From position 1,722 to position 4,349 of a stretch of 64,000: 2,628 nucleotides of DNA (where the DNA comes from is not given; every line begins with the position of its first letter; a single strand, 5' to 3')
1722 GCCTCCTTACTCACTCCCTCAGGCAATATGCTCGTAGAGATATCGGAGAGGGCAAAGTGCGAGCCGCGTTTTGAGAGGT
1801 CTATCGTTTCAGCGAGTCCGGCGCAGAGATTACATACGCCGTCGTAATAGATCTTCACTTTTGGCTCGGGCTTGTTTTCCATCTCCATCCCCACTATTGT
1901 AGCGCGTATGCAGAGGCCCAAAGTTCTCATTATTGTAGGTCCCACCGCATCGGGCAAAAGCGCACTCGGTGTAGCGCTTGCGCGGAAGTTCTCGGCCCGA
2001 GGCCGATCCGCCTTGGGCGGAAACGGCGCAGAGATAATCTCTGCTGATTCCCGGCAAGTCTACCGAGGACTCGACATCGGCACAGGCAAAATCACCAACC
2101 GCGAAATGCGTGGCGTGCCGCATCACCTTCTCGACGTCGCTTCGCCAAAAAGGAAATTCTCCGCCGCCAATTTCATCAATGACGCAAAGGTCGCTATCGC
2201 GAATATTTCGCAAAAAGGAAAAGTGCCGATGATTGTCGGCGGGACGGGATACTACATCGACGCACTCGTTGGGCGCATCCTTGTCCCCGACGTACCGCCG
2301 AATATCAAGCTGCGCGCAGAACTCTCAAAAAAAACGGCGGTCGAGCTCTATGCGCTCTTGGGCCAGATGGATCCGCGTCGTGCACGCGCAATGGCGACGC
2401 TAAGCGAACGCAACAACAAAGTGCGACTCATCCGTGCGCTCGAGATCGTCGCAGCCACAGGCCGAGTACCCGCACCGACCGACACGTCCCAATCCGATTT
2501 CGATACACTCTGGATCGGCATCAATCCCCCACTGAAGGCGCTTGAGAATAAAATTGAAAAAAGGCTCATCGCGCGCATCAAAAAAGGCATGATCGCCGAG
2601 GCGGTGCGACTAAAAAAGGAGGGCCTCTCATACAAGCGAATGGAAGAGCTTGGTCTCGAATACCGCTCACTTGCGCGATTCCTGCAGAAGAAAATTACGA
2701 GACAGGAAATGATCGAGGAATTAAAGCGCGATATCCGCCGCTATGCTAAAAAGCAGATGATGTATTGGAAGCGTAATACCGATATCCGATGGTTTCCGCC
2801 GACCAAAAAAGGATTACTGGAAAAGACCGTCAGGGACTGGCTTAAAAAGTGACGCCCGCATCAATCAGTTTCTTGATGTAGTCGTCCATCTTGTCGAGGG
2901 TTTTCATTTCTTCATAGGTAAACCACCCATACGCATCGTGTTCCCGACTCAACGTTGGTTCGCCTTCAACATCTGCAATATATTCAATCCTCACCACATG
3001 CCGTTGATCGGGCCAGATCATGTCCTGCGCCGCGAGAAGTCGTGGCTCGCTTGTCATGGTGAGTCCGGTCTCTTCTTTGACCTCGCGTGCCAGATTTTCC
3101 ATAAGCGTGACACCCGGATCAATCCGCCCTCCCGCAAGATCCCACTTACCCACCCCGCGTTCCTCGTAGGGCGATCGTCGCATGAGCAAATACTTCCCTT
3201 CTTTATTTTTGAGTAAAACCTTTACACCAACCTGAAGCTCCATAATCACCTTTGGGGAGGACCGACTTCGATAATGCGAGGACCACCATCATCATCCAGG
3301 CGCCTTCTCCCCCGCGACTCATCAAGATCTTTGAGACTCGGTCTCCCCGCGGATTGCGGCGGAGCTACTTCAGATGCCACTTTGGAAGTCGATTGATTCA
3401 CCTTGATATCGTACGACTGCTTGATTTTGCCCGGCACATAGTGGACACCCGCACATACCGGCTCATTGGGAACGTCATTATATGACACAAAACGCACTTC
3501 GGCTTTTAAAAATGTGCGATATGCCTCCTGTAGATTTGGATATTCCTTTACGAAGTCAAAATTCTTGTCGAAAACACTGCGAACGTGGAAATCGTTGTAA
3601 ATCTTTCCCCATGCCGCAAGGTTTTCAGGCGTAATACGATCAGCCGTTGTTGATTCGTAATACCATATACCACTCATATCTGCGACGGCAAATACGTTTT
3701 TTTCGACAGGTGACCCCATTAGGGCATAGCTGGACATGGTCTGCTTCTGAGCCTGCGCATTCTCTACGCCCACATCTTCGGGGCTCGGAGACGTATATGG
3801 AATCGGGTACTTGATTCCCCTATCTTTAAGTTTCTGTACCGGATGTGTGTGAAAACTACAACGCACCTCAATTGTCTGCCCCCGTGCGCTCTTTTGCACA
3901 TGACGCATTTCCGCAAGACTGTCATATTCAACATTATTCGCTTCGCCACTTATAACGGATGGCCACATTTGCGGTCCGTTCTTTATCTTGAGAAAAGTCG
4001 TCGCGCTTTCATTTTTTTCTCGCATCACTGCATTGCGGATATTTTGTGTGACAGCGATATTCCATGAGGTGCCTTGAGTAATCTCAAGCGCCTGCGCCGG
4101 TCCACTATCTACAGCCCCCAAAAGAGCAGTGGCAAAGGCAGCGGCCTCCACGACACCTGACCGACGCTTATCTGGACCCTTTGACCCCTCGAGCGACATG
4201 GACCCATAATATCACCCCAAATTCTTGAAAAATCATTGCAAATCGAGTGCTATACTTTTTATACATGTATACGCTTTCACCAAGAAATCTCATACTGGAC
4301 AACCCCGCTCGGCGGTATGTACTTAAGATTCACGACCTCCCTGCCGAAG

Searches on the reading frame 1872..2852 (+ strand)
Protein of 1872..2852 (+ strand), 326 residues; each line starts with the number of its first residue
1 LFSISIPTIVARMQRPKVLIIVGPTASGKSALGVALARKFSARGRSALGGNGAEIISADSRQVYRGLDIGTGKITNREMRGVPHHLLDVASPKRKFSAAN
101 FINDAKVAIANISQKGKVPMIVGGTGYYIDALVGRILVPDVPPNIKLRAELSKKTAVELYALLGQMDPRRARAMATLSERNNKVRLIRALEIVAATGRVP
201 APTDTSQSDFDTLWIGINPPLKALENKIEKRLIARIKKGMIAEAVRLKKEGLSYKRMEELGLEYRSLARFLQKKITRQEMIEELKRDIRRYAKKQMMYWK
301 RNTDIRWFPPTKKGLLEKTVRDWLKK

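Call 56: find_encoding_contigs(protein=window:1872-2852:+, flank=10000, max_places=3)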
Protein window:1872-2852:+ (326 aa): no gene with exactly this product is on record in the collection.

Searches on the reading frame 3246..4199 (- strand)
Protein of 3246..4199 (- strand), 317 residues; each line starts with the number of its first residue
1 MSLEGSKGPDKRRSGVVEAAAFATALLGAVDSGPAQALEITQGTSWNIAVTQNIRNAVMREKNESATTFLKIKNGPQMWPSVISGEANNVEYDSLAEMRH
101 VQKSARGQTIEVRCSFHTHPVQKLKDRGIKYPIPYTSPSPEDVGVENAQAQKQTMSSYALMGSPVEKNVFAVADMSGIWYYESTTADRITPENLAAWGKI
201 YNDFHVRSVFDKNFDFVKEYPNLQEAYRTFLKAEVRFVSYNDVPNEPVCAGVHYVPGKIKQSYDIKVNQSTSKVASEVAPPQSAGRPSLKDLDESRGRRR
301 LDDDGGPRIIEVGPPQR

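Call 70: search_protein_families(library=pfam, proteins=[window:3246-4199:-], max_evalue=0.001)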
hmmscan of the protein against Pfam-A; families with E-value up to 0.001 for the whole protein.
window:3246-4199:- (317 aa): 0 families

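Call 90: search_protein_families(library=pfam, proteins=[window:3246-4199:-], max_evalue=5)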
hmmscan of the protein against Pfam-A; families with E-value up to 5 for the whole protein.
window:3246-4199:- (317 aa): 2 families
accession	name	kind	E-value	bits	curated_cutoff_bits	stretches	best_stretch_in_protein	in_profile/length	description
PF18061.6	CRISPR_Cas9_WED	-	0.054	14.1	27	1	207-274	60-128/131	CRISPR-Cas9 WED domain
PF14220.11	DUF4329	-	0.056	13.8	28.6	1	49-148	6-83/116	Domain of unknown function (DUF4329)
